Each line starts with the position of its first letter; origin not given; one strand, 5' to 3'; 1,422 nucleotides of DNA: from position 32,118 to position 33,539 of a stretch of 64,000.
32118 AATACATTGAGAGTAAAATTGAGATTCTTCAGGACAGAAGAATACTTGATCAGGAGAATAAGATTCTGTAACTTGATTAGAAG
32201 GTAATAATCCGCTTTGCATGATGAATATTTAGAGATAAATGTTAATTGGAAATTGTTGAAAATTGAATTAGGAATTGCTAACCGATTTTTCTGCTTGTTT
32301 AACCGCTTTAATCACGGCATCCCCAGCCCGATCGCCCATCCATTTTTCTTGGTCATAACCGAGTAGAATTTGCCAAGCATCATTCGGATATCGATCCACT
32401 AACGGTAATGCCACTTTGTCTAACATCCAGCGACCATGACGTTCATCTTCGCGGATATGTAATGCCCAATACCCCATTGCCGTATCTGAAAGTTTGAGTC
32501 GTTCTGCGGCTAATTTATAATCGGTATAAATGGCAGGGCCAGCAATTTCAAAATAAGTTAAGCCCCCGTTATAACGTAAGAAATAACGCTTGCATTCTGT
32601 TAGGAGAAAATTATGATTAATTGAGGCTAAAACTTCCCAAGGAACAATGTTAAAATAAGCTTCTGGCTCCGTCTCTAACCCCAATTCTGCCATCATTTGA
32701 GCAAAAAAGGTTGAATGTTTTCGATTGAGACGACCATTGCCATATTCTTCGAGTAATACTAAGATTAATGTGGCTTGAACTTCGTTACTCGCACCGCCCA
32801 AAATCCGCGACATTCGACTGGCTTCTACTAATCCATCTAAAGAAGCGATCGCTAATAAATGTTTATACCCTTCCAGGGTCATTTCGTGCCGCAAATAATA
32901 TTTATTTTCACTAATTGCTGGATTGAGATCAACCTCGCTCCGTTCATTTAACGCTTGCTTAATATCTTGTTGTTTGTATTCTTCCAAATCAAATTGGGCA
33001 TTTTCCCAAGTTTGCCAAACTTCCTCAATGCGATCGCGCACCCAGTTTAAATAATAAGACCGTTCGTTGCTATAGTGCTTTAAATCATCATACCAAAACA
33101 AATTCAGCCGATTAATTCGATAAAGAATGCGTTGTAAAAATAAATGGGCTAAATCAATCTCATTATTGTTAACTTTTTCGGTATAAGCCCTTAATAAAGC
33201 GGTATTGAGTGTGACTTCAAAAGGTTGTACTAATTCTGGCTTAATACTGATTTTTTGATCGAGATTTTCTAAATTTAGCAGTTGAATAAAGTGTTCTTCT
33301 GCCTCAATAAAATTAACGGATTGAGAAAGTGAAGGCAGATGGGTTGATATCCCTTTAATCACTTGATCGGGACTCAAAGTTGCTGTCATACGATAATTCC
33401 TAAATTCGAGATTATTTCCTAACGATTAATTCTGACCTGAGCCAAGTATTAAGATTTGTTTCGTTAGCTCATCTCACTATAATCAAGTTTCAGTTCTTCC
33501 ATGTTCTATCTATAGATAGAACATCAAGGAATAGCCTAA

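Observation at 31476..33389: Two-gene module: heme-oxygenase-like diiron/redox enzyme plus NPPY methyltransferase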

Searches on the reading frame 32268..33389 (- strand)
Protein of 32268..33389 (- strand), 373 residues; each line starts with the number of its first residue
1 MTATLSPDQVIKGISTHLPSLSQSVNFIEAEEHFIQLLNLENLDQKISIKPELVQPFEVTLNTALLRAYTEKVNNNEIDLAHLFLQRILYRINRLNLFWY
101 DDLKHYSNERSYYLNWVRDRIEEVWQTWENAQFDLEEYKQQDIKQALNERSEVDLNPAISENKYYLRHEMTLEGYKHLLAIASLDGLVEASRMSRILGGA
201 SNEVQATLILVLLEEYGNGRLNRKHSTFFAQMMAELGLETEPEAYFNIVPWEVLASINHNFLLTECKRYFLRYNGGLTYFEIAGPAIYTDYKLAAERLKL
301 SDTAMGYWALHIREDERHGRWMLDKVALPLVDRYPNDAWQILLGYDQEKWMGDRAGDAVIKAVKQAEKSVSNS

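Call 3: search_protein_families(library=pfam, proteins=[window:32268-33389:-], max_evalue=1)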
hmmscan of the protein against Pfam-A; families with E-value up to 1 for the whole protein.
window:32268-33389:- (373 aa): 2 families
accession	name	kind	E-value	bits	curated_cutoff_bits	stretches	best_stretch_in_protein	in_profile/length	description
PF14518.11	Haem_oxygenas_2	-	3.2e-26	92.7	28.9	1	179-344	4-168/177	Iron-containing redox enzyme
PF17938.6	TetR_C_29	-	0.14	12.8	26.2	1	24-85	12-78/119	Tetracyclin repressor-like, C-terminal domain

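Call 4: search_protein_families(library=ncbifam, proteins=[window:32268-33389:-], max_evalue=1)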
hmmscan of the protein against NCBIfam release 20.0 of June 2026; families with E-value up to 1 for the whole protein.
window:32268-33389:- (373 aa): 0 families

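Call 5: search_solved_structures(query=window:32268-33389:-, max_evalue=10, show_alignments=3)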
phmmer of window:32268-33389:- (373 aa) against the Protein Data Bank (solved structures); distinct sequences matched with E-value up to 10: 7.
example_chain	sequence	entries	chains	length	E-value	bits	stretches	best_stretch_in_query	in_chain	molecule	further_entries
9pfx_A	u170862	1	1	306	3.6e-13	52.4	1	111-350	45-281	PbrRohS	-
6m9r_A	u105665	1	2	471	8.1e-12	48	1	184-336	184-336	SznF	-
6m9s_A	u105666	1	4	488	8.7e-12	47.9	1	184-336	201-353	SznF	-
6vzy_A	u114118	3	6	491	8.9e-12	47.8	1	184-336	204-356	Cupin domain-containing diiron protein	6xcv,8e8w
9pfw_A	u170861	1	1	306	2.6e-11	46.3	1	114-316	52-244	Iron-containing redox enzyme family protein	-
9n1a_A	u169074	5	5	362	0.073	15.2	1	212-344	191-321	HrmI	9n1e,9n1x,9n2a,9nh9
1kam_A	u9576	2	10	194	0.9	11.6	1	288-350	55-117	NICOTINATE-NUCLEOTIDE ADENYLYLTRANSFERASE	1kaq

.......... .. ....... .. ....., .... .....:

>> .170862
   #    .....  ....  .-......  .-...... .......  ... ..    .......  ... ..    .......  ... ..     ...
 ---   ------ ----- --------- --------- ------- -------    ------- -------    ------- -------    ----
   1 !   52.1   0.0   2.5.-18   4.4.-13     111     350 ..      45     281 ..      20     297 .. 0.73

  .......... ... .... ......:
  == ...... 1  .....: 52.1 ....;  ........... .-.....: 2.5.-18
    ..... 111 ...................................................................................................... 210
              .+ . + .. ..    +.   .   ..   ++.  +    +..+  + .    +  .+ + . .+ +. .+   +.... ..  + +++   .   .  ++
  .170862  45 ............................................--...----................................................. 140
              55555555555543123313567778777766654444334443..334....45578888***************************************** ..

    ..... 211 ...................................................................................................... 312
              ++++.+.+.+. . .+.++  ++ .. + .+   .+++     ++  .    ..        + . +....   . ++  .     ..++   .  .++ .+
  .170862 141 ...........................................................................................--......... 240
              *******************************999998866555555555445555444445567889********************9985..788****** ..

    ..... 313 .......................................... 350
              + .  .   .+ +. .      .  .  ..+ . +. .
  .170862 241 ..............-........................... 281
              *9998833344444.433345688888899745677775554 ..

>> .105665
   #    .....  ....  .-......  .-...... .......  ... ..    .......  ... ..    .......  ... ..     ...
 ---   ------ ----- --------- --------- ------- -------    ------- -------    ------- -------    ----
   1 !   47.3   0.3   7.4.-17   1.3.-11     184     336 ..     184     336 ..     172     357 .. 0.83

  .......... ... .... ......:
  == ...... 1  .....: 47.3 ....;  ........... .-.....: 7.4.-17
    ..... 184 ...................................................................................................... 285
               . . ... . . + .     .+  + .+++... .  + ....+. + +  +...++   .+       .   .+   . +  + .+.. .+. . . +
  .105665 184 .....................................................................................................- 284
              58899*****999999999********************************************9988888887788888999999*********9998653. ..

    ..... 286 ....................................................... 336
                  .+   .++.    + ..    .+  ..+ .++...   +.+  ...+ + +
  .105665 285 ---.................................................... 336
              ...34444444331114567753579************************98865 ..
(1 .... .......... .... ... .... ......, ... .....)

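Call 7: find_encoding_contigs(protein=window:32268-33389:-, flank=10000, max_places=6)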
Protein window:32268-33389:- (373 aa): no gene with exactly this product is on record in the collection.

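Call 8: find_homologous_proteins(query=window:32268-33389:-, max_evalue=0.001)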
Query window:32268-33389:- (373 aa): 2090 proteins with E <= 0.001 among 5184 candidates; the best 120 are listed.
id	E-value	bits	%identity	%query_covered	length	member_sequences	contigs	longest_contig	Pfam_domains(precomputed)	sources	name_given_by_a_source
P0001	4.8e-248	840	100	100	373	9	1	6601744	PF14518.12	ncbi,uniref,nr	ncbi:iron-containing redox enzyme family protein [Planktothrix pseudagardhii]|uniref:Iron-containing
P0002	1.3e-220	750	90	100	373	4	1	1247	PF14518.12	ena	-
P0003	1.1e-191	655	79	99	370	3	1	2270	PF14518.12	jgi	jgi:hypothetical protein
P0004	2.7e-191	653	78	99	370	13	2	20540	PF14518.12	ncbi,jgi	ncbi:MAG TPA: iron-containing redox enzyme family protein [Waterburya sp.]|jgi:hypothetical protein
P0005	2.0e-190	650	78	99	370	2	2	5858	PF14518.12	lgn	-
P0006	1.2e-189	648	77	99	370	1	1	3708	PF14518.12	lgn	-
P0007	5.5e-186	636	75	99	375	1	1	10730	PF14518.12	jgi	jgi:hypothetical protein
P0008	9.0e-186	635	75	99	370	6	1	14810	PF14518.12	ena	-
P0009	1.4e-185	635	75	99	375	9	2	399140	PF14518.12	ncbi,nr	ncbi:iron-containing redox enzyme family protein [Microcoleus sp. ZQ-A2]|nr:iron-containing redox en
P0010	9.3e-185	632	78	97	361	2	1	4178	PF14518.12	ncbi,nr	ncbi:MAG: iron-containing redox enzyme family protein [Coleofasciculus sp. S288]|nr:iron-containing 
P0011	1.0e-183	628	75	99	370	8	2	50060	PF14518.12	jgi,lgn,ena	jgi:hypothetical protein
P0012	2.0e-183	627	74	99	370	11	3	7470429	PF14518.12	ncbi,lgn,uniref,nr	ncbi:iron-containing redox enzyme family protein [Allocoleopsis franciscana]|uniref:Iron-containing 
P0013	2.2e-183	627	75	99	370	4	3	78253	PF14518.12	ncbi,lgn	ncbi:MAG: hypothetical protein Fur006_24080 [Coleofasciculaceae cyanobacterium]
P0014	8.8e-183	625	74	99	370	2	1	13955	PF14518.12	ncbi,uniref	ncbi:iron-containing redox enzyme family protein [Allocoleopsis sp.]|uniref:iron-containing redox en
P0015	6.9e-182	622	74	99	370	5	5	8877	PF14518.12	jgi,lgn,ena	jgi:hypothetical protein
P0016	2.5e-181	621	74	99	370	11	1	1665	PF14518.12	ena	-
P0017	1.1e-180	618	74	99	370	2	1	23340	PF14518.12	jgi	-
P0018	3.8e-180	617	73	99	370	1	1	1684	PF14518.12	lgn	-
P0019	1.1e-179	615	74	99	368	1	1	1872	PF14518.12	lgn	-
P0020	3.9e-179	613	73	99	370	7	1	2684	PF14518.12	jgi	-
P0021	1.5e-177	608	72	99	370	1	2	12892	PF14518.12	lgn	-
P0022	4.3e-177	607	71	99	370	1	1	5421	PF14518.12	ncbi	ncbi:MAG TPA: iron-containing redox enzyme family protein [Coleofasciculaceae cyanobacterium]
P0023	5.8e-177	606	72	99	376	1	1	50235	PF14518.12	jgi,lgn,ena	jgi:hypothetical protein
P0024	7.3e-177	606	72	99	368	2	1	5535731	PF14518.12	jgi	jgi:hypothetical protein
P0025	1.3e-176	605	72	99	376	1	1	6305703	PF14518.12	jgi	jgi:hypothetical protein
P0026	3.8e-176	603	72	99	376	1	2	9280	PF14518.12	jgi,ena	jgi:hypothetical protein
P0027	5.7e-176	603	74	99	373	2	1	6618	PF14518.12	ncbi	ncbi:MAG: iron-containing redox enzyme family protein [Kovacikia sp.]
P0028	1.6e-174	598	73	99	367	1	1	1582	PF14518.12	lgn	-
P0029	8.5e-173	592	72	99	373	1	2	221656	PF14518.12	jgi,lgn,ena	jgi:hypothetical protein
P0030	1.4e-172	592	73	99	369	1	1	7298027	PF14518.12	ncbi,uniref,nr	ncbi:iron-containing redox enzyme family protein [Kovacikia minuta CCNUW1]|uniref:iron-containing re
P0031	1.5e-172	592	72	99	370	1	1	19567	PF14518.12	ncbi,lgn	-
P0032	3.6e-172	590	71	99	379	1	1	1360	PF14518.12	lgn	-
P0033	4.8e-172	590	71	99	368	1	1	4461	PF14518.12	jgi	jgi:Iron-containing redox enzyme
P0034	5.3e-172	590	72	99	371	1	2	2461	PF14518.12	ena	-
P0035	1.7e-171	588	71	99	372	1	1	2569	PF14518.12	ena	-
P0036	5.8e-171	586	71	98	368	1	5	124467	PF14518.12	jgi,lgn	jgi:hypothetical protein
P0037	6.3e-171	586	72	98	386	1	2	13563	PF14518.12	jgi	jgi:hypothetical protein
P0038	4.1e-170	584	70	99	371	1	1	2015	PF14518.12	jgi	jgi:hypothetical protein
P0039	8.1e-170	583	70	99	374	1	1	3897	PF14518.12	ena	-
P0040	1.2e-169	582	71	99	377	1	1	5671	PF14518.12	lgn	-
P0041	2.0e-169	581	69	99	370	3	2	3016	PF14518.12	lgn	-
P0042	2.4e-169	581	70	99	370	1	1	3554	PF14518.12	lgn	-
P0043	8.7e-169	579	70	95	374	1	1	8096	PF14518.12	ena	-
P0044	1.8e-168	578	72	99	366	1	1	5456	PF14518.12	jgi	jgi:hypothetical protein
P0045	1.9e-168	578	72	95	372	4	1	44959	PF14518.12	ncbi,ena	ncbi:MAG TPA: iron-containing redox enzyme family protein [Crinalium sp.]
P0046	2.9e-168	578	70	99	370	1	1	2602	PF14518.12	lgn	-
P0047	4.0e-168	577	71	99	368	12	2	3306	PF14518.12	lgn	-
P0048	7.1e-168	576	71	99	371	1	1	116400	PF14518.12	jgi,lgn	jgi:hypothetical protein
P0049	1.5e-167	575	69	95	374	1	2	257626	PF14518.12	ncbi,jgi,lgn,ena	ncbi:MAG TPA: iron-containing redox enzyme family protein [Trichocoleus sp.]|jgi:hypothetical protei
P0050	2.1e-167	575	69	99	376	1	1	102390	PF14518.12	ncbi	-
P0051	2.9e-167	574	71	99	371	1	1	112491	PF14518.12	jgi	jgi:hypothetical protein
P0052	3.5e-167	574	70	98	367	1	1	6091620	PF14518.12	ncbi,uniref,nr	ncbi:iron-containing redox enzyme family protein [Gloeothece verrucosa]|uniref:Iron-containing redox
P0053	5.2e-167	573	69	99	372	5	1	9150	PF14518.12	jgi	jgi:hypothetical protein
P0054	1.3e-166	572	69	99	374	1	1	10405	PF14518.12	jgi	jgi:hypothetical protein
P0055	1.5e-166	572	67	99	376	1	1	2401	PF14518.12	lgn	-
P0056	5.4e-166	570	69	98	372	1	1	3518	PF14518.12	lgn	-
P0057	2.1e-165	568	68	99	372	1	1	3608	PF14518.12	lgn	-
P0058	3.0e-165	568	69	99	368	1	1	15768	PF14518.12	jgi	jgi:hypothetical protein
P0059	3.2e-165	568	69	98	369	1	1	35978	PF14518.12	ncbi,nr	ncbi:MAG: iron-containing redox enzyme family protein [Chloroflexaceae bacterium]|nr:iron-containing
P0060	3.8e-165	567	68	99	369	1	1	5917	PF14518.12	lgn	-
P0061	6.5e-165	567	69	99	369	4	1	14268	PF14518.12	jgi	jgi:hypothetical protein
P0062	8.0e-165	566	73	92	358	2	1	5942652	PF14518.12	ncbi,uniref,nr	ncbi:iron-containing redox enzyme family protein [Gloeothece citriformis]|uniref:iron-containing red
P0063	9.5e-165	566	69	95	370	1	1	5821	PF14518.12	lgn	-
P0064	1.6e-164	565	68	99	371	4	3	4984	PF14518.12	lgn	-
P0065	2.0e-164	565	70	95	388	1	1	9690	PF14518.12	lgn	-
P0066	2.1e-164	565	71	94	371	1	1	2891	PF14518.12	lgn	-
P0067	3.5e-164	564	68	99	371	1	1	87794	PF14518.12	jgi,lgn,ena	jgi:hypothetical protein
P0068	4.3e-164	564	67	99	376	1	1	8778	PF14518.12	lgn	-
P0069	5.0e-164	564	69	98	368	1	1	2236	PF14518.12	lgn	-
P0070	5.3e-164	564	68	98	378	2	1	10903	PF14518.12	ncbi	ncbi:MAG TPA: iron-containing redox enzyme family protein [Leptolyngbyaceae cyanobacterium]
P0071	5.7e-164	563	68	98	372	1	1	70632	PF14518.12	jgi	jgi:hypothetical protein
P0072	1.4e-163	562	69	99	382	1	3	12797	PF14518.12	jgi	jgi:hypothetical protein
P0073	2.6e-163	561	68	99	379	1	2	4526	PF14518.12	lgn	-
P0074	2.8e-163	561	67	99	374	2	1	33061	PF14518.12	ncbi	ncbi:MAG TPA: iron-containing redox enzyme family protein [Leptolyngbyaceae cyanobacterium]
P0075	5.4e-163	560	69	99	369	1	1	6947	PF14518.12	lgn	-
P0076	5.5e-163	560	66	99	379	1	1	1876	PF14518.12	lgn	-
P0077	5.8e-163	560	71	92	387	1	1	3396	PF14518.12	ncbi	ncbi:MAG TPA: iron-containing redox enzyme family protein [Allocoleopsis sp.]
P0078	7.5e-163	560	67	99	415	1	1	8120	PF14518.12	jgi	jgi:hypothetical protein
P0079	7.6e-163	560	71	94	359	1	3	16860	PF14518.12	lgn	-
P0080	9.0e-163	559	68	99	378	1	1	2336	PF14518.12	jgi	jgi:hypothetical protein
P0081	1.0e-162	559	69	98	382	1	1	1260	PF14518.12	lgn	-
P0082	1.4e-162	559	66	99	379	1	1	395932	PF14518.12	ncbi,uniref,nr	ncbi:iron-containing redox enzyme family protein [Pseudanabaena sp. FACHB-2040]|uniref:iron-containi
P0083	3.1e-162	558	67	99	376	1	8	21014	PF14518.12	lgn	-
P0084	4.0e-162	557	69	99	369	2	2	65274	PF14518.12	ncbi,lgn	-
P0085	4.8e-162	557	67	99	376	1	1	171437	PF14518.12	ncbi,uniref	ncbi:iron-containing redox enzyme family protein [Pantanalinema rosaneae CENA516]|uniref:iron-contai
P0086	7.7e-162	556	67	99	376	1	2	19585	PF14518.12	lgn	-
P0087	8.1e-162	556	68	98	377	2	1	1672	PF14518.12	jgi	jgi:hypothetical protein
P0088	1.2e-161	556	67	99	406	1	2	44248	PF14518.12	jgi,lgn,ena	jgi:hypothetical protein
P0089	1.5e-161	555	67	98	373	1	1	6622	PF14518.12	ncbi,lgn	ncbi:MAG TPA: iron-containing redox enzyme family protein [Trichocoleus sp.]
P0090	3.6e-161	554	66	98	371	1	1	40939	PF14518.12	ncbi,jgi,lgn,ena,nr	ncbi:MAG: iron-containing redox enzyme family protein [Cyanosarcina radialis HA8281-LM2]|jgi:hypothe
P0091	7.2e-161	553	70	92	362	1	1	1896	PF14518.12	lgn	-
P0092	9.1e-161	553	67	99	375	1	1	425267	PF14518.12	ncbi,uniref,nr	ncbi:iron-containing redox enzyme family protein [Pantanalinema sp. GBBB05]|uniref:iron-containing r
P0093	2.1e-160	552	70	92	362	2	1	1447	PF14518.12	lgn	-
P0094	2.5e-160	551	71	93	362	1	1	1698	PF14518.12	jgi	jgi:hypothetical protein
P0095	4.1e-160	551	66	99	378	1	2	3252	PF14518.12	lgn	-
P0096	8.7e-160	550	67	98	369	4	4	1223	PF14518.12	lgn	-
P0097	3.2e-159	548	65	99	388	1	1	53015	PF14518.12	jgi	jgi:hypothetical protein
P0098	7.4e-159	547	69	93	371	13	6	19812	PF14518.12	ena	-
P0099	7.5e-159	547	69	93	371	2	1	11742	PF14518.12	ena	-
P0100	7.5e-159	547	70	93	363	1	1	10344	PF14518.12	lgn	-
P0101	7.6e-159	547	67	99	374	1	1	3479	PF14518.12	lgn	-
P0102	7.7e-159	547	69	92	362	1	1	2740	PF14518.12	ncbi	-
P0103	1.3e-158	546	70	94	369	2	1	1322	PF14518.12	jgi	jgi:hypothetical protein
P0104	1.5e-158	546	69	92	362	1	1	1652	PF14518.12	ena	-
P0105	1.5e-158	546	69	93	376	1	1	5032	PF14518.12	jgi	jgi:hypothetical protein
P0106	1.7e-158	545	66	98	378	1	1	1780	PF14518.12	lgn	-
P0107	2.0e-158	545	65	99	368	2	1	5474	PF14518.12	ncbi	-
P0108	5.0e-158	544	65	99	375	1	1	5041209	PF14518.12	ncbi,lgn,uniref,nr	ncbi:hypothetical protein Sta7437_1740 [Stanieria cyanosphaera PCC 7437]|uniref:Iron-containing redo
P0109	7.9e-158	543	69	92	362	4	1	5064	PF14518.12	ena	-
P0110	8.3e-158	543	68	94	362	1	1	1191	PF14518.12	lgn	-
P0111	9.8e-158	543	70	93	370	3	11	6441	PF14518.12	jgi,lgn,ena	jgi:hypothetical protein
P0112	1.0e-157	543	69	93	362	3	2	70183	PF14518.12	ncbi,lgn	-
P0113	1.2e-157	543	70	93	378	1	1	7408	PF14518.12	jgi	jgi:Iron-containing redox enzyme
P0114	1.6e-157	542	65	99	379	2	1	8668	PF14518.12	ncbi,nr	ncbi:MAG: iron-containing redox enzyme family protein [Cyanobacteria bacterium RM1_2_2]|nr:iron-cont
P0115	1.7e-157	542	66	99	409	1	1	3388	PF14518.12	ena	-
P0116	1.7e-157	542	65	100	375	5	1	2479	PF14518.12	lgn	-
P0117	2.3e-157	542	67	96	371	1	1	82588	PF14518.12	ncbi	-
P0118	2.4e-157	542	66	99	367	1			PF14518.12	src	-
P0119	2.9e-157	541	68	92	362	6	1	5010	PF14518.12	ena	-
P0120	3.1e-157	541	64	99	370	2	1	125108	PF14518.12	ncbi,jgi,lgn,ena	ncbi:MAG TPA: iron-containing redox enzyme family protein [Coleofasciculaceae cyanobacterium]|jgi:hy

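Call 11: find_related_loci(query=A1, collection=genome_contigs, flank=8000)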
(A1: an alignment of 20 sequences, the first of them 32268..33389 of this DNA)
Query A1 (373 aa) in genome_contigs; peptide patterns used: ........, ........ (x = any residue, [..] = any of these).
503 stretches matched a pattern; 399 encode a relative of the query (tblastn E <= 1e-3); the best 80 are kept; 80 distinct loci.
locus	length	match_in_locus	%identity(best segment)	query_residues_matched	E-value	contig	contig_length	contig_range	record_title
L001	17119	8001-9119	95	1-373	0e+0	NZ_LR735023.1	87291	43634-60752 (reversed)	Planktothrix paucivesiculata PCC 9631 isolate BBR_PRJEB10994, whole genome shotgun sequence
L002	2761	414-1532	95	1-373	0e+0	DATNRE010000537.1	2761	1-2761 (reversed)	MAG TPA_asm: Candidatus Obscuribacterales bacterium isolate SMAG_U16525 k141_968072, whole genome shotgun sequence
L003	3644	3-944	93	60-373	0e+0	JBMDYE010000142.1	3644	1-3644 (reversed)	MAG: Planktothrix sp. isolate FCentRs1_7 FCentRs1_contig142, whole genome shotgun sequence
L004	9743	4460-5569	78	1-370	0e+0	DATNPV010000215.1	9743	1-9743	MAG TPA_asm: Waterburya sp. isolate SMAG_U16490 k141_2978401, whole genome shotgun sequence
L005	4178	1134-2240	77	1-369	0e+0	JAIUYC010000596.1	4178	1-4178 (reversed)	MAG: Coleofasciculus sp. S288 contig-91_15787, whole genome shotgun sequence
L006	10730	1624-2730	74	1-369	0e+0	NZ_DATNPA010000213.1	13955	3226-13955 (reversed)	MAG: Allocoleopsis sp. isolate SMAG_U16469 k141_1147647, whole genome shotgun sequence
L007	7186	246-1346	77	1-367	0e+0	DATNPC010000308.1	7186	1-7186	MAG TPA_asm: Allocoleopsis sp. isolate SMAG_U16471 k141_1816820, whole genome shotgun sequence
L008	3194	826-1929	74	1-368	0e+0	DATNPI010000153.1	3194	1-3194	MAG TPA_asm: Coleofasciculaceae cyanobacterium isolate SMAG_U16477 k141_340740, whole genome shotgun sequence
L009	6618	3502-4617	74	1-369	0e+0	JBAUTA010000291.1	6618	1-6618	MAG: Kovacikia sp. isolate MFD02237_ilm_asm_bin5 k127_74581, whole genome shotgun sequence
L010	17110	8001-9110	72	1-370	7e-178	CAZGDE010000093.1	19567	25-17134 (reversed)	MAG TPA_asm: uncultured bacterium isolate binchicken_co311_160 genome assembly, contig: NODE_4750_length_19567_cov_4.719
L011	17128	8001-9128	69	1-370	2e-176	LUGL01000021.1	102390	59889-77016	Elainella saxicola E1 E1_assembly_c31, whole genome shotgun sequence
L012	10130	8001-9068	72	10-365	7e-174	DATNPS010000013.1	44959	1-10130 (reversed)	MAG TPA_asm: Crinalium sp. isolate SMAG_U16487 k141_987934, whole genome shotgun sequence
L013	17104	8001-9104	67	1-368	1e-168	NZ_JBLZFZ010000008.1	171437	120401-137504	Pantanalinema rosaneae CENA516 NODE_12_length_171495_cov_251.660266, whole genome shotgun sequence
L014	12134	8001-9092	69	1-368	5e-168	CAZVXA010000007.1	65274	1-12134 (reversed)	MAG TPA_asm: uncultured bacterium isolate SRP319275_co3_141 genome assembly, contig: NODE_588_length_65274_cov_84.968797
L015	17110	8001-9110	67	1-370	3e-168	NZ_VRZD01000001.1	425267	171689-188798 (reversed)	MAG: Pantanalinema sp. GBBB05 NODE_6_length_425267_cov_7.059467, whole genome shotgun sequence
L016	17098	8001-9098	69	1-367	5e-168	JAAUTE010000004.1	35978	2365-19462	MAG: Chloroflexaceae bacterium isolate SM1_2_4 NODE_210_length_35978_cov_2.156983, whole genome shotgun sequence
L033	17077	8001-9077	67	6-367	8e-161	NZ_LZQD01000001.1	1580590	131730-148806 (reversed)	Trichormus sp. NMC-1 scaffold1, whole genome shotgun sequence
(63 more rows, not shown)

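Call 18: search_protein_families(library=pfam, proteins=[L033:9107-9844:+], max_evalue=1)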
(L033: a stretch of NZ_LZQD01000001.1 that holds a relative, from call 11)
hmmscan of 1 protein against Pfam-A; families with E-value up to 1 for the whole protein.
L033:9107-9844:+ (245 aa): 3 families
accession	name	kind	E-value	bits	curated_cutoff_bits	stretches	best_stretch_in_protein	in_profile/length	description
PF13030.11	DUF3891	-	5.4e-73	245.8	24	1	1-216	1-218/219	Protein of unknown function (DUF3891)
PF09573.16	RE_TaqI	-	0.093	12.6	26.1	1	79-110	86-116/229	TaqI restriction endonuclease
PF20986.2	DUF6849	-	0.18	12.3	27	1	83-116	4-37/69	Domain of unknown function (DUF6849)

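Call 34: predict_structure(alignment_id=A1)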
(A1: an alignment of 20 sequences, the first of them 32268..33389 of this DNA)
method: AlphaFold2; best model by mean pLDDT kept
length: 373 residues; sequences in the alignment: 20
mean_pLDDT: 71.8   pTM: 0.77
mean pLDDT of the five models: 71.8, 69.3, 68.9, 68.9, 65.9
residues with pLDDT >= 90: 64; 70-90: 150; 50-70: 99; < 50: 60
segments of 3 or more residues with pLDDT < 50: 1-20, 98-109, 188-190, 199-202, 210-225, 272-276
pLDDT, mean of each block of 10 residues (from residue 1): 33 41 78 90 89 92 91 80 93 63 42 86 89 91 91 75 78 79 59 53 51 46 51 69 79 83 56 52 58 64 63 68 84 88 85 84 85 59
secondary structure, 60 per line:
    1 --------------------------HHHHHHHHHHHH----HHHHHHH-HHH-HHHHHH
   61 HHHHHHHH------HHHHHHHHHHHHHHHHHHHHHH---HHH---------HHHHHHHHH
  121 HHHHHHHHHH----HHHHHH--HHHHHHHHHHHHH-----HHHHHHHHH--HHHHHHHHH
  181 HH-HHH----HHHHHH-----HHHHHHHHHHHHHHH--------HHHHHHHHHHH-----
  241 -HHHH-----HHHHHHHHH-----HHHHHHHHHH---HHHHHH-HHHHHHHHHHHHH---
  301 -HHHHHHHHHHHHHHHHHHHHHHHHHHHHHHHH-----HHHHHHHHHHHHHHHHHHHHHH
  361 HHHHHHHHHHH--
elements in order: H27-38 H43-49 H55-68 H75-96 H112-130 H135-140 H143-155 H161-169 H172-182 H191-196 H202-216 H225-235 H242-245 H251-259 H265-274 H278-283 H285-297 H302-333 H339-371
